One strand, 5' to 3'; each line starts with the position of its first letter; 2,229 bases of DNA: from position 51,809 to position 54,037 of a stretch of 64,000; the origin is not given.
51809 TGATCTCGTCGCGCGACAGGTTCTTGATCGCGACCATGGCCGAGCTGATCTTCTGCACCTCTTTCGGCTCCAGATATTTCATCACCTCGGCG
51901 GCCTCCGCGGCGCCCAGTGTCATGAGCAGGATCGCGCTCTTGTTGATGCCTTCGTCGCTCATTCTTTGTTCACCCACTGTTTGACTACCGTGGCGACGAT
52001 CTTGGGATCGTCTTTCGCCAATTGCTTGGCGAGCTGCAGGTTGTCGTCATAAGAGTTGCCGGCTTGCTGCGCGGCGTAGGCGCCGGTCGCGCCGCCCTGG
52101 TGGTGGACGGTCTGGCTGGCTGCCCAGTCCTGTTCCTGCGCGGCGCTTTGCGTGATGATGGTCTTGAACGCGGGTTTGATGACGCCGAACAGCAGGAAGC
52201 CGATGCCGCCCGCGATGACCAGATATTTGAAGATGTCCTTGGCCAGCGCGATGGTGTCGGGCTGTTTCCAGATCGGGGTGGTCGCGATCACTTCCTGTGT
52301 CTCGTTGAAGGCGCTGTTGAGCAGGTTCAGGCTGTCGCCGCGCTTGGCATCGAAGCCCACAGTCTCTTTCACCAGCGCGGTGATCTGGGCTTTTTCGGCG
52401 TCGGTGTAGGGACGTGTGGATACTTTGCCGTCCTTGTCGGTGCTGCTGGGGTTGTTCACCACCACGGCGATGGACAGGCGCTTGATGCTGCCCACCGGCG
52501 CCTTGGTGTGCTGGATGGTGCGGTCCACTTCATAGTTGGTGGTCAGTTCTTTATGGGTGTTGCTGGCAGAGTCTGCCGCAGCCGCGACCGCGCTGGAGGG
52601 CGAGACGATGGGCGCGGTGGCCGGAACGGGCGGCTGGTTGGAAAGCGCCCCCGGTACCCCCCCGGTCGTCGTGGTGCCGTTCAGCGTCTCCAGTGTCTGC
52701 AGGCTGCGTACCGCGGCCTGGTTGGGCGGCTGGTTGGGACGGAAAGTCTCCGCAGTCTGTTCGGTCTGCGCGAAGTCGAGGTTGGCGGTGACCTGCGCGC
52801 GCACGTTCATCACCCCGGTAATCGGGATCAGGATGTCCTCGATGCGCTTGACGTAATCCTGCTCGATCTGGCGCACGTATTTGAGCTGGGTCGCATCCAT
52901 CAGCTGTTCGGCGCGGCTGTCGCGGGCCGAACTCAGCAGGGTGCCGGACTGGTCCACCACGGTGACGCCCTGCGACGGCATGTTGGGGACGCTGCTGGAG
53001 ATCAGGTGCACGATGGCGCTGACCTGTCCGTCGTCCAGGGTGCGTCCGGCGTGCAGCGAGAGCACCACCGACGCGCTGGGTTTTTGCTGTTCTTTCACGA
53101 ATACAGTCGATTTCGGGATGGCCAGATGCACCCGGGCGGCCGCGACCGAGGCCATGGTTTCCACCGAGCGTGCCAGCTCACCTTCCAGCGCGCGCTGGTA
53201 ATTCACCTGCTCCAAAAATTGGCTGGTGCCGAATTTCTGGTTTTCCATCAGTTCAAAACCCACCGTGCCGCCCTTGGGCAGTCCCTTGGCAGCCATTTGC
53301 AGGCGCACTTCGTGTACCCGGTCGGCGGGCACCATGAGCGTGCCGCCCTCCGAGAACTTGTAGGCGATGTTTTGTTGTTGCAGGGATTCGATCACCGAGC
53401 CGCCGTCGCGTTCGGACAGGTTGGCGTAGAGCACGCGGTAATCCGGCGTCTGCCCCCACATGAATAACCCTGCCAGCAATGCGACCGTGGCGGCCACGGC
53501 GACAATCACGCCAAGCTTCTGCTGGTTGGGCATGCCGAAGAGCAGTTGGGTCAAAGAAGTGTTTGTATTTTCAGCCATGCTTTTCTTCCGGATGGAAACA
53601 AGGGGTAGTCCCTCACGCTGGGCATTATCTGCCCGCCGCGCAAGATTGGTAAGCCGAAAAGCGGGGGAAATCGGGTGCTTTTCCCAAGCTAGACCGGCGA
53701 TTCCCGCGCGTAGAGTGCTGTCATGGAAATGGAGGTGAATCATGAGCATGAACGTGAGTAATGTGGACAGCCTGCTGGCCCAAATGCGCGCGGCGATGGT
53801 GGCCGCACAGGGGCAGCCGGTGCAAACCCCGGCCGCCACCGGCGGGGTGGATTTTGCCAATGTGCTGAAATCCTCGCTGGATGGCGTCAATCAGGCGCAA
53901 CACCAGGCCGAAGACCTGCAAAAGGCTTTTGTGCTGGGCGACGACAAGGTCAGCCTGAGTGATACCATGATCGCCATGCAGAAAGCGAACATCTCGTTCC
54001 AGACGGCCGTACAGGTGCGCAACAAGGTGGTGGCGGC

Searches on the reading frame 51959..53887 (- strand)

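Call 15: search_protein_families(library=pfam, proteins=[window:51959-53887:-], max_evalue=0.0001)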
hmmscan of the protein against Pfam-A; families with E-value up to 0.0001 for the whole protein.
window:51959-53887:- (642 aa): 2 families
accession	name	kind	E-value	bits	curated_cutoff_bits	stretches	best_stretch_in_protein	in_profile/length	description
PF01514.23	YscJ_FliF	-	9.5e-70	234.5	24.4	1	146-319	2-178/179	Secretory protein of YscJ/FliF family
PF08345.17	YscJ_FliF_C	-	5.9e-44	150.5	23.8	1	353-527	1-147/147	Flagellar M-ring protein C-terminal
